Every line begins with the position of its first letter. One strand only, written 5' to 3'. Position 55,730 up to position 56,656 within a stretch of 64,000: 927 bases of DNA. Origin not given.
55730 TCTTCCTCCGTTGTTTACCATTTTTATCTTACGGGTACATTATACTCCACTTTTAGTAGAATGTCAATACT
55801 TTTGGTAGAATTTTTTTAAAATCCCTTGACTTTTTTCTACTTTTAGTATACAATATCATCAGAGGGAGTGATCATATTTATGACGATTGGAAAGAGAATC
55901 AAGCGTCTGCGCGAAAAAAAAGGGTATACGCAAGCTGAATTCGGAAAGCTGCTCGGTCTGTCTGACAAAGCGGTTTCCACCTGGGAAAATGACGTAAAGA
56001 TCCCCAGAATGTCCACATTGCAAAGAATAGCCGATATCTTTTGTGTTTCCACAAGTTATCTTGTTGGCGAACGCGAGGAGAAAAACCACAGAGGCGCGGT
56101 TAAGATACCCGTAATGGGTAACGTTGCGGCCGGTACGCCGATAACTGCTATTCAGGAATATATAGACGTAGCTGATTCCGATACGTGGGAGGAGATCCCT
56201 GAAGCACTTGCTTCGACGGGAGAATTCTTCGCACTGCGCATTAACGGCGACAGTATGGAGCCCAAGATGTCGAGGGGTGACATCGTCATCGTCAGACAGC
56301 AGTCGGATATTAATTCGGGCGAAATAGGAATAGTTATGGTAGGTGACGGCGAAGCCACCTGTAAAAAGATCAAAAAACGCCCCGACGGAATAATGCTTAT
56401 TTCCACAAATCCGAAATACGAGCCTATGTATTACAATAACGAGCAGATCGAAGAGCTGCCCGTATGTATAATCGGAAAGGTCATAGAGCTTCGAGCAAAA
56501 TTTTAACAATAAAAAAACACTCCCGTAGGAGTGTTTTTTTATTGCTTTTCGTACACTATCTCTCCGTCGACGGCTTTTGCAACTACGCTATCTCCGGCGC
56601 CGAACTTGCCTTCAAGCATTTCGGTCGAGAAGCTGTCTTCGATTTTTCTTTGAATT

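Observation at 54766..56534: Self-cleaving-type XRE/S24 repressor divergent from a consensus promoter driving three tiny ORFs, with phased operators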

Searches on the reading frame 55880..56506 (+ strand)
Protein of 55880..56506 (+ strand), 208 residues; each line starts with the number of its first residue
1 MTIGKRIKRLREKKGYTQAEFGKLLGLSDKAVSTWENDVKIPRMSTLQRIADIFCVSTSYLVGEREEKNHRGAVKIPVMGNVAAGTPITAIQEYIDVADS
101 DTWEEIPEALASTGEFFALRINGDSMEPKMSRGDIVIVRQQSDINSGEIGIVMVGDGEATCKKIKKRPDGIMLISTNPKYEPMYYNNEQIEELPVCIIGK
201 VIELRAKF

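Call 3: search_protein_families(library=pfam, proteins=[window:55880-56506:+], max_evalue=0.1)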
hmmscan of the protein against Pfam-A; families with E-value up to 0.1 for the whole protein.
window:55880-56506:+ (208 aa): 8 families
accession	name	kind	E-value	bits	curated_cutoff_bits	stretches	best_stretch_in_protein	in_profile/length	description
PF00717.28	Peptidase_S24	-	3.8e-29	101.2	23.3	1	77-202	1-116/116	Peptidase S24-like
PF01381.28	HTH_3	-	3e-13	50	23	1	7-61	1-55/55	Helix-turn-helix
PF13560.12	HTH_31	-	1.1e-09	38.9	27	1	3-57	2-57/64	Helix-turn-helix domain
PF12844.13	HTH_19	-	2.1e-08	34.4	30.2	1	4-61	1-58/64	Helix-turn-helix domain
PF13443.12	HTH_26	-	2.7e-05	24.8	22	1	6-54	1-50/63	Cro/C1-type HTH DNA-binding domain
PF14549.12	P22_Cro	-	0.026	14.7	30.2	1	21-50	15-44/60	DNA-binding transcriptional regulator Cro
PF04545.22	Sigma70_r4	-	0.033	14.1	24.1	0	9-36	14-41/50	Sigma-70, region 4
PF10502.14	Peptidase_S26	-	0.074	13.4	22.9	0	115-153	22-64/168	Signal peptidase, peptidase S26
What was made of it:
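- Checked: Repressor: 55880-56506 (+), 208 aa. Pfam HTH_3 3e-13 (residues 7-61) and Peptidase_S24 3.8e-29 (residues 77-202) (call 3).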

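Call 6: search_protein_families(library=phrogs, proteins=[window:55880-56506:+], max_evalue=0.1)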
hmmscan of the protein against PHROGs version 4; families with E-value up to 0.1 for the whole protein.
window:55880-56506:+ (208 aa): 32 families (the best 25 are shown)
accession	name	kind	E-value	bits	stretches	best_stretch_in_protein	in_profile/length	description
phrog_4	-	transcription regulation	7.5e-46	157.9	1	1-203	135-334/400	transcriptional repressor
phrog_8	-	transcription regulation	6.8e-25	89.2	1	1-125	75-166/346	transcriptional regulator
phrog_6201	-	transcription regulation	6.3e-17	62.6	1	92-203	4-113/121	CI-like repressor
phrog_8558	-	unknown function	1.3e-13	52.1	1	116-207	20-110/114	-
phrog_5823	-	transcription regulation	2.1e-13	51.2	1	1-82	5-87/404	transcriptional regulator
phrog_3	-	transcription regulation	2.7e-13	51.5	1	1-99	87-182/430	transcriptional repressor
phrog_2967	-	transcription regulation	3.3e-12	47.4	1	2-69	10-77/225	transcriptional regulator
phrog_811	-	DNA, RNA and nucleotide metabolism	5.1e-12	46.5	1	113-189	45-120/140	UmuD-like protein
phrog_2439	-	transcription regulation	8.8e-11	42.3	1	3-70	8-74/367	transcriptional regulator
phrog_2328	-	transcription regulation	3e-08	34.5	1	2-68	15-81/128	transcriptional repressor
phrog_4836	-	transcription regulation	4.2e-08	34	1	4-73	77-146/194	CII-like regulator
phrog_1373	-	transcription regulation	5.5e-08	34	1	4-88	65-150/166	transcriptional regulator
phrog_2104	-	unknown function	9.1e-08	33.2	1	5-48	42-85/103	-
phrog_1994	-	DNA, RNA and nucleotide metabolism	2.2e-05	25.5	1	5-69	2-66/170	DNA binding protein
phrog_7241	-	transcription regulation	2.5e-05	25.3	1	7-61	66-120/122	transcriptional regulator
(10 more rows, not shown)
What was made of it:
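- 55880..56506 (+): Repressor: 208 aa, XRE HTH (7-61) + S24 peptidase (77-202). Predicted cleavage at Ala84|Gly85; Ser125/Lys162 dyad. Pfam (call 3). phrog_4 7.5e-46 (call 6).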

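Call 7: search_protein_families(library=ncbifam, proteins=[window:55880-56506:+], max_evalue=0.1)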
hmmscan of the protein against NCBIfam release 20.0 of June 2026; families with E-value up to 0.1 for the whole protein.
window:55880-56506:+ (208 aa): 23 families
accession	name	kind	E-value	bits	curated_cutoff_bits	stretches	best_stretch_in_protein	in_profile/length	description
TIGR00498.1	lexA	equivalog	1.3e-24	87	110.95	1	65-203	71-197/203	transcriptional repressor LexA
NF041951.1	phage_RstR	subfamily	4.7e-15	55.8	80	1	1-76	1-76/108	RstR family transcriptional repressor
NF052239.1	antitox_spr1629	equivalog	3.4e-10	39.6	335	1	1-67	1-67/377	spr1629 family repressor/antitoxin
NF007621.2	PRK10276.1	subfamily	4.2e-10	39.7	110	1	116-189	29-102/115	translesion error-prone DNA polymerase V autoproteolytic subunit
NF007408.0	PRK09943.1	equivalog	1.3e-09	37.9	211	1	2-70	7-75/185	HTH-type transcriptional regulator PuuR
NF007257.0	PRK09706.1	subfamily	1.5e-09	37.7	101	1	2-69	5-72/135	transcriptional repressor DicA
NF041575.1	antitoxPezA_Strep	equivalog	6.2e-08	32.8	290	1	3-65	2-64/158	type II toxin-antitoxin system antitoxin PezA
TIGR03830.1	CxxCG_CxxCG_HTH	subfamily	2.1e-07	30.8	61.8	1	3-43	66-106/127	type II TA system antitoxin MqsA family protein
TIGR03070.1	couple_hipB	subfamily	9.1e-07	28.7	71.65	1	3-54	3-54/58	type II toxin-antitoxin system Y4mF family antitoxin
NF038139.1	Reg_Aceta_RamB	equivalog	4.1e-06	25.7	700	1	3-62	3-62/465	acetate metabolism transcriptional regulator RamB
NF047948.1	male_kill_WMK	equivalog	2.6e-05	23.8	300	1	2-70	162-229/300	WO male-killing family protein Wmk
NF007271.0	PRK09726.1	equivalog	0.00014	21.8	79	1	5-56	15-66/88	type II toxin-antitoxin system antitoxin HipB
TIGR02228.1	sigpep_I_arch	equivalog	0.00017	21.5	51.85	1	113-152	29-68/158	signal peptidase I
NF047542.1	telomere_Tap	equivalog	0.0023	16.7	600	1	8-51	23-66/695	telomere-associated protein Tap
TIGR02754.1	sod_Ni_protease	equivalog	0.0065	16.9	63.25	1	120-152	2-38/90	nickel-type superoxide dismutase maturation protease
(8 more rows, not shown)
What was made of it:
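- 55880..56506 (+): Below the LexA equivalog cut-off, 87 against 110.95 bits (call 7).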

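Call 11: find_encoding_contigs(protein=window:55880-56506:+, flank=6000, max_places=8)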
Protein window:55880-56506:+ (208 aa): no gene with exactly this product is on record in the collection.
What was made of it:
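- Tried and rejected: The exact repressor protein is not in the gene-position index (call 11).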

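Call 18: find_related_loci(query=window:55880-56506:+, collection=genome_contigs, flank=5000)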
Query window:55880-56506:+ (208 aa) in genome_contigs; peptide patterns used: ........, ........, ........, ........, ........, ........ (x = any residue, [..] = any of these).
92 stretches matched a pattern; 53 encode a relative of the query (tblastn E <= 1e-3); 53 distinct loci.
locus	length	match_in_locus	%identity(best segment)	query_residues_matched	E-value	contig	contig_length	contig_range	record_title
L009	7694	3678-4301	96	1-208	6e-137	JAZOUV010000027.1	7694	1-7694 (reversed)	MAG: Eubacteriales bacterium isolate T1900045531_YK20190225.MAGScoT_cleanbin_000006 SGB_7724_k141_362773, whole genome s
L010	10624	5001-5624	96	1-208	5e-136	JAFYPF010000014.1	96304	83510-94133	MAG: Clostridia bacterium isolate RGIG7296 Water_buffalos_Cecum-4__c422789, whole genome shotgun sequence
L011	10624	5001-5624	95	1-208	1e-135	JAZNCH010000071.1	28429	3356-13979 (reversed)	MAG: Eubacteriales bacterium isolate T1900044736_TS20190202.MAGScoT_cleanbin_000005 SGB_2022_k141_681132, whole genome s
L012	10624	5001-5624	95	1-208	9e-136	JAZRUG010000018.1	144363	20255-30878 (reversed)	MAG: Eubacteriales bacterium isolate T1900045337_YK20190026.MAGScoT_cleanbin_000013 SGB_6621_k141_2057692, whole genome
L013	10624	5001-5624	95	1-208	2e-134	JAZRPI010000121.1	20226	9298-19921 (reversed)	MAG: Eubacteriales bacterium isolate T1900045380_YK20190070.MAGScoT_cleanbin_000029 SGB_6885_k141_2334703, whole genome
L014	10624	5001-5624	94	1-208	5e-134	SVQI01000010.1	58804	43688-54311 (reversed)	MAG: Oscillospiraceae bacterium isolate SIG613 NODE_818_length_58804_cov_9.301837, whole genome shotgun sequence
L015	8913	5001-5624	94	1-208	1e-133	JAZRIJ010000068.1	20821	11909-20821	MAG: Eubacteriales bacterium isolate T1900045475_YK20190169.MAGScoT_cleanbin_000017 SGB_7260_k141_1526490, whole genome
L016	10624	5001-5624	94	1-208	1e-133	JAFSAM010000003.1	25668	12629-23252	MAG: Clostridia bacterium isolate RGIG2965 Goat_Rectum-1__c20479, whole genome shotgun sequence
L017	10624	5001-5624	93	1-208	5e-133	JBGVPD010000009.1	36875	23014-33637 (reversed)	MAG: Eubacteriales bacterium isolate fecal_MAG_196 fecal_MAG_196_contig_0009, whole genome shotgun sequence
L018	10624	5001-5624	91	1-208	4e-131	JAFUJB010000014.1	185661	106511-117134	MAG: Clostridia bacterium isolate RGIG4540 Roe_deer_Rectum-1__c2304, whole genome shotgun sequence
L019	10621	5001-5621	53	2-208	1e-69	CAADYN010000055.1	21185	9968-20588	MAG TPA_asm: Clostridia bacterium, isolate HGM12664, WGS project CAADYN010000000 data, contig: ERS396348_42_k79_30608, w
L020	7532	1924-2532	53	1-208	2e-68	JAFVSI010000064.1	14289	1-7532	MAG: Clostridia bacterium isolate RGIG5350 Sheep_Colon-3__c550318, whole genome shotgun sequence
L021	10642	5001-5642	48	2-208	2e-63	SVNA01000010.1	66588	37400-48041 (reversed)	MAG: Oscillospiraceae bacterium isolate SIG527 NODE_10255_length_66588_cov_3.037195, whole genome shotgun sequence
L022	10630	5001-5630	49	2-208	3e-63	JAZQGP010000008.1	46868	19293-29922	MAG: Eubacteriales bacterium isolate T1900044630_TS20190096.MAGScoT_cleanbin_000008 SGB_1022_k141_788227, whole genome s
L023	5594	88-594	58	42-208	5e-62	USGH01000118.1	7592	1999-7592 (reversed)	uncultured Clostridiales bacterium isolate UMGS1696 genome assembly, contig: NODE_4232_length_7592_cov_3.155156, whole g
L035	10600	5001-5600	48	5-208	5e-56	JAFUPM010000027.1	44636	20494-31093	MAG: Clostridia bacterium isolate RGIG4707 Roe_deer_Rectum.Co__c837355, whole genome shotgun sequence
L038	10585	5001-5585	45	6-208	3e-53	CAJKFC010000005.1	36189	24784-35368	MAG TPA_asm: uncultured Clostridiales bacterium isolate ERR321631-bin.2 genome assembly, contig: NODE_730_length_36189_c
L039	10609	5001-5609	48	3-208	1e-52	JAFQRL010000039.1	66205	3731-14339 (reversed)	MAG: Clostridia bacterium isolate RGIG2083 Goat_Colon-2__c638970, whole genome shotgun sequence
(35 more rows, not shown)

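Call 29: search_protein_families(library=pfam, proteins=[L039:2872-3168:-], max_evalue=0.01)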
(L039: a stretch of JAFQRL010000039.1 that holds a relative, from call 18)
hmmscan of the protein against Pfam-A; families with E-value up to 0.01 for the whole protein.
L039:2872-3168:- (98 aa): 0 families

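Call 31: search_protein_families(library=phrogs, proteins=[L039:2872-3168:-], max_evalue=0.01)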
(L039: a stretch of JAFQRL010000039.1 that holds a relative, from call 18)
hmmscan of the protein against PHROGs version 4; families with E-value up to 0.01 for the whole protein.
L039:2872-3168:- (98 aa): 0 families

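Call 41: search_protein_families(library=padloc, proteins=[window:55880-56506:+], max_evalue=0.1)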
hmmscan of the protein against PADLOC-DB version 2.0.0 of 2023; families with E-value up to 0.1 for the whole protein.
window:55880-56506:+ (208 aa): 19 families
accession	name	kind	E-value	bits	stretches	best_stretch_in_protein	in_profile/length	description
PDLC02926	HTH_VI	-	1.9e-12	45.2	1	3-70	2-69/92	-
PDLC03951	RmrA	-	1.3e-10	38.9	1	4-71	10-77/400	-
PDLC04142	capH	-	3.3e-10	38.9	1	2-69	6-73/103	capH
PDLC03954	RmrA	-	4.3e-10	37.1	1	4-73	12-81/380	-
PDLC03945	RmrA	-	4.6e-10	37.2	1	1-70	1-70/394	-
PDLC03947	RmrA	-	2.8e-08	31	1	3-71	12-80/383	-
PDLC04775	PDC-M69A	-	4.8e-08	31.5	1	2-83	7-86/113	-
PDLC03949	RmrA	-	9.8e-08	29.2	1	4-74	4-74/363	-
PDLC03952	RmrA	-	1e-06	25.9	1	3-70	23-90/395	-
PDLC03944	RmrA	-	7.9e-06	23.2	1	4-67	8-71/384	-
PDLC03667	Control_protein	-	0.00057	18.2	1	5-63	4-66/101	control protein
PDLC03956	RmrA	-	0.00058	17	1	4-68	10-75/399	-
PDLC03946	RmrA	-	0.0012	15.6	1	4-76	4-76/357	-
PDLC04760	PDC-M64C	-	0.0043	15.4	1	1-51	25-75/93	-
PDLC03953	RmrA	-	0.0046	14.2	1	3-59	6-62/373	-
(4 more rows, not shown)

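Call 43: search_solved_structures(query=window:55880-56506:+, max_evalue=0.001, show_alignments=2)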
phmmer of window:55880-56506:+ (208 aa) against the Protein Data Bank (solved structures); distinct sequences matched with E-value up to 0.001: 29.
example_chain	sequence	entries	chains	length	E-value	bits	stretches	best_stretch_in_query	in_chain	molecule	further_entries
3k2z_A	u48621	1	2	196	4.1e-12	49.2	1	75-202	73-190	LexA repressor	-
6a2r_A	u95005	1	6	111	3.8e-11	46.1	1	105-200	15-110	LexA repressor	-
6a2q_A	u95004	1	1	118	4.2e-11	46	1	105-200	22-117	LexA repressor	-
6a2s_A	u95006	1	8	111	9.4e-11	44.8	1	105-200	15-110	LexA repressor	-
7t8i_A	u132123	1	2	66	2e-10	43.7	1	1-63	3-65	Phage element (ICEBs1)transcriptional regulator (Xre family)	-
6a2t_A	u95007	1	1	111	2.6e-10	43.4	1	105-200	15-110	LexA repressor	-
7b5g_A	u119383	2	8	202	6e-09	38.9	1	75-187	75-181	LexA repressor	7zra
1jhc_A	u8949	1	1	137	6.6e-09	38.8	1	76-188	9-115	LEXA REPRESSOR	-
7ocj_A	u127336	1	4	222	7.6e-09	38.6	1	75-187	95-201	LexA repressor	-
1jhh_A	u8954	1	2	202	1.5e-08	37.6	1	75-187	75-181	LEXA REPRESSOR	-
8gms_A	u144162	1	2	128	2.3e-08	37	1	76-188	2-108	LexA repressor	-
3jso_A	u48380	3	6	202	4.1e-08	36.2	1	75-187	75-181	LexA repressor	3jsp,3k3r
8trg_I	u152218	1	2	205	4.3e-08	36.2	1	75-187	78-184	LexA repressor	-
1jhf_A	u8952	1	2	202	5.7e-08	35.7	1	76-187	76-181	LEXA REPRESSOR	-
1jhe_A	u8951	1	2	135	3.1e-07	33.3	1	76-188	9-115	LEXA REPRESSOR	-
1adr_A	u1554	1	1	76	9.6e-05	25.2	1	3-62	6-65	P22 C2 REPRESSOR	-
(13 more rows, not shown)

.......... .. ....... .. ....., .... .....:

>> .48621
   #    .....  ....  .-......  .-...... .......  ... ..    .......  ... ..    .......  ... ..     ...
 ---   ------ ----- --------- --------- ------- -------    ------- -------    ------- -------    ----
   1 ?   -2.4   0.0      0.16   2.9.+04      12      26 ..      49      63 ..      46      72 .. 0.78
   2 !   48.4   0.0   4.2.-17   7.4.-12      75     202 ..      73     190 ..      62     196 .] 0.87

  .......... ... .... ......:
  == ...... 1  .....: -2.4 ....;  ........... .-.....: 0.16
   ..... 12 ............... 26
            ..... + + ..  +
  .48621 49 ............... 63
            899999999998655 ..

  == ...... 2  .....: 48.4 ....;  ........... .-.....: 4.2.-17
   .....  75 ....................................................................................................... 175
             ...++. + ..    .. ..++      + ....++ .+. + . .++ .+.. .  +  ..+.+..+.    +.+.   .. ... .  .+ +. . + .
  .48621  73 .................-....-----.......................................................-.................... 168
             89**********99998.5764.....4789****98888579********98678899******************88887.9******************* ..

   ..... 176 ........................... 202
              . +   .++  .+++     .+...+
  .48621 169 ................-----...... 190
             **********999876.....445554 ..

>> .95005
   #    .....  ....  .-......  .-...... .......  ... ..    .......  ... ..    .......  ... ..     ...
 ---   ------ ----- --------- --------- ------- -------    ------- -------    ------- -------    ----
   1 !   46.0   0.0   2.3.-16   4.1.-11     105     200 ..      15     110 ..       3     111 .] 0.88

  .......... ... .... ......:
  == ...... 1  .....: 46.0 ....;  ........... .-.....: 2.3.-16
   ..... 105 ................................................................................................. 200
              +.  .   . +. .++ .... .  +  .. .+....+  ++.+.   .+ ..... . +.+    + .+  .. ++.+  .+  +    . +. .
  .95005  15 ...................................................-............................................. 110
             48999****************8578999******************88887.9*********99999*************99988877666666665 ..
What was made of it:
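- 55880..56506 (+): Alignment to LexA structures 3k2z and 6a2r (call 43).
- On LexA-like / peptidase S24 autocleaving repressors (CI-type, XRE HTH): Matches the ICEBs1 ImmR and P22 C2 HTH structures (call 43).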

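Call 73: search_dna_similar(query=window:55880-56506:+, collection=phages, mode=protein, max_evalue=1e-10, max_rows=12)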
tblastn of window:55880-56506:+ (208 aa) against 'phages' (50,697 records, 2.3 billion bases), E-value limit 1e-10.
Records with a match: 223; places in all: 224; records where one place covers at least 80% of the query: 187.
Best place of each record, by identity: <60% 223.
By first word of the organism name: Staphylococcus 99; Lactococcus 22; Bacteriophage 14; Stx2a-converting 9; Klebsiella 8; Vibrio 8; Lactobacillus 7; Paenibacillus 7; Escherichia 7; Listeria 5; and 20 more.
By host as written in the record: - 53; Staphylococcus aureus 31; Staphylococcus pseudintermedius 11; Staphylococcus sp. 7; Listeria monocytogenes 5; Klebsiella pneumoniae 5; Staphylococcus aureus RN4220 4; Paenibacillus larvae 4; and 76 more.
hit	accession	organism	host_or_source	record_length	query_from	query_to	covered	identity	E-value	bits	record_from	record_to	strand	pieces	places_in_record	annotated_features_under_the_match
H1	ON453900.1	Clostridium phage Maintenon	[Clostridium] innocuum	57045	32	208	85%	48.3%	6e-45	164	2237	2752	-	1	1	SOS-response repressor and protease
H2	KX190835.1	Bacillus phage vB_BtS_BMBtp15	Bacillus thuringiensis BGSC 4AE1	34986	1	208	100%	37.2%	4e-33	130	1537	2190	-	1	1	LexA repressor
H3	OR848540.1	Listeria phage LM 4-14-1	Listeria monocytogenes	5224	1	204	98%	34.8%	5e-17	84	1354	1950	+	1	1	record has no annotation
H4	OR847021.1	Listeria phage LM 4-11-1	Listeria monocytogenes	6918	1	204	98%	34.8%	5e-17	84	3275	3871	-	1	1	record has no annotation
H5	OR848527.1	Listeria phage LM 4-14-1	Listeria monocytogenes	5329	1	204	98%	34.4%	1e-16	83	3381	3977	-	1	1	record has no annotation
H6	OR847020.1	Listeria phage LM 4-11-1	Listeria monocytogenes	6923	1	204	98%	34.4%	1e-16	83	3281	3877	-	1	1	record has no annotation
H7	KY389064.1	Staphylococcus phage phi879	Staphylococcus sciuri P879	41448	3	208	99%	33.5%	1e-23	103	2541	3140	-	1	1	cI repressor with LexA-like and peptidase domain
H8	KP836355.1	Marinitoga camini virus 1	Marinitoga camini 1197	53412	6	202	95%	34.7%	5e-28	115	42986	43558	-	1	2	transcriptional regulator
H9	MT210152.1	Bacillus phage vB_Bacillus_1020A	Bacillus sp.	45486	1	202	97%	33.5%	2e-27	114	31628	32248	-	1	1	serine recombinase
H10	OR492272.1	Fusobacterium phage phiRTG5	Fusobacterium necrophorum subsp. ...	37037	2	202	97%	33.5%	7e-27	112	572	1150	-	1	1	transcriptional repressor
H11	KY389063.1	Staphylococcus phage phi575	Staphylococcus sciuri P575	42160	7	208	97%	33.2%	4e-21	96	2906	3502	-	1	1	cI-like repressor with LexA and peptidase domain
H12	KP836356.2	Marinitoga camini virus 2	Marinitoga camini 1155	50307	2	202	97%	33.3%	4e-23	101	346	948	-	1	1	SOS-response repressor and protease LexA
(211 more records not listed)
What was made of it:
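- Phage ancestry: the repressor is closest to phage CI-type repressors (call 73).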

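Call 75: get_annotated_region(hit=H1, flank=4000)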
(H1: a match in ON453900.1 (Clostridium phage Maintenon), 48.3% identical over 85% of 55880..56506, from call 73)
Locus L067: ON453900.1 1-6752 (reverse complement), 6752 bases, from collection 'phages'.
description: Clostridium phage Maintenon, complete genome.
organism: Clostridium phage Maintenon (NCBI taxid 2951972)
taxonomy: Viruses
host: [Clostridium] innocuum; source: feces; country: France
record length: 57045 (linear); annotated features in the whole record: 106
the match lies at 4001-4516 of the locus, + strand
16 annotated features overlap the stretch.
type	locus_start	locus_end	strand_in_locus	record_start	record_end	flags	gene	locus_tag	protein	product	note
CDS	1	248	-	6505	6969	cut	-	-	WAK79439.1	hypothetical protein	rasttk_feature_creation_tool=/opt/patric-common/ runtime/bin/phanotate version 1.5.0; ...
CDS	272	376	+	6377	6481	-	-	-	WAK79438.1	hypothetical protein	rasttk_feature_creation_tool=/opt/patric-common/ runtime/bin/phanotate version 1.5.0; ...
CDS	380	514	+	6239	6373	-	-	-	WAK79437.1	hypothetical protein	rasttk_feature_creation_tool=/opt/patric-common/ runtime/bin/phanotate version 1.5.0; ...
CDS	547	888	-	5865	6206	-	-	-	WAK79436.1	hypothetical protein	rasttk_feature_creation_tool=/opt/patric-common/ runtime/bin/phanotate version 1.5.0; ...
CDS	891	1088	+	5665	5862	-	-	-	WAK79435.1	hypothetical protein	rasttk_feature_creation_tool=/opt/patric-common/ runtime/bin/phanotate version 1.5.0; ...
CDS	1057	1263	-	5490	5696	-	-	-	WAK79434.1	hypothetical protein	rasttk_feature_creation_tool=/opt/patric-common/ runtime/bin/phanotate version 1.5.0; ...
CDS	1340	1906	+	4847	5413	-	-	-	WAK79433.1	hypothetical protein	rasttk_feature_creation_tool=/opt/patric-common/ runtime/bin/phanotate version 1.5.0; ...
CDS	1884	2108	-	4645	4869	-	-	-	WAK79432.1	hypothetical protein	rasttk_feature_creation_tool=/opt/patric-common/ runtime/bin/phanotate version 1.5.0; ...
CDS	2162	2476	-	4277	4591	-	-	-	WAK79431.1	hypothetical protein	rasttk_feature_creation_tool=/opt/patric-common/ runtime/bin/phanotate version 1.5.0; ...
CDS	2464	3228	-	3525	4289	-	-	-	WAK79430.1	antirepressor protein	rasttk_feature_creation_tool=/opt/patric-common/ runtime/bin/phanotate version 1.5.0; HHpred against PHROGS v3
CDS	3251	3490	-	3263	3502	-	-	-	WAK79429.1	Cro-like repressor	rasttk_feature_creation_tool=/opt/patric-common/ runtime/bin/phanotate version 1.5.0; HHpred against PHROGS v3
CDS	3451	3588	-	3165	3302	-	-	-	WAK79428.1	hypothetical protein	rasttk_feature_creation_tool=/opt/patric-common/ runtime/bin/phanotate version 1.5.0; ...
CDS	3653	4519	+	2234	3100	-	-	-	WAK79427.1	SOS-response repressor and protease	rasttk_feature_creation_tool=/opt/patric-common/ runtime/bin/phanotate version 1.5.0; HHpred against PHROGS v3; ...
CDS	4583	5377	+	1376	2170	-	-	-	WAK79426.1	hypothetical protein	rasttk_feature_creation_tool=/opt/patric-common/ runtime/bin/phanotate version 1.5.0; ...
CDS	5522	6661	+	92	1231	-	-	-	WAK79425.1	integrase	rasttk_feature_creation_tool=/opt/patric-common/ runtime/bin/phanotate version 1.5.0; HHpred against PHROGS v3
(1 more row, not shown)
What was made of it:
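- Closest known: Temperate-phage CI/Cro immunity region. Same: Divergent promoters with several operators: two closely spaced sites on the lytic-side promoter and one on the repressor's own promoter (calls 73, 75).
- A real phage shows the layout integrase-repressor<->cro-antirepressor (call 75).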
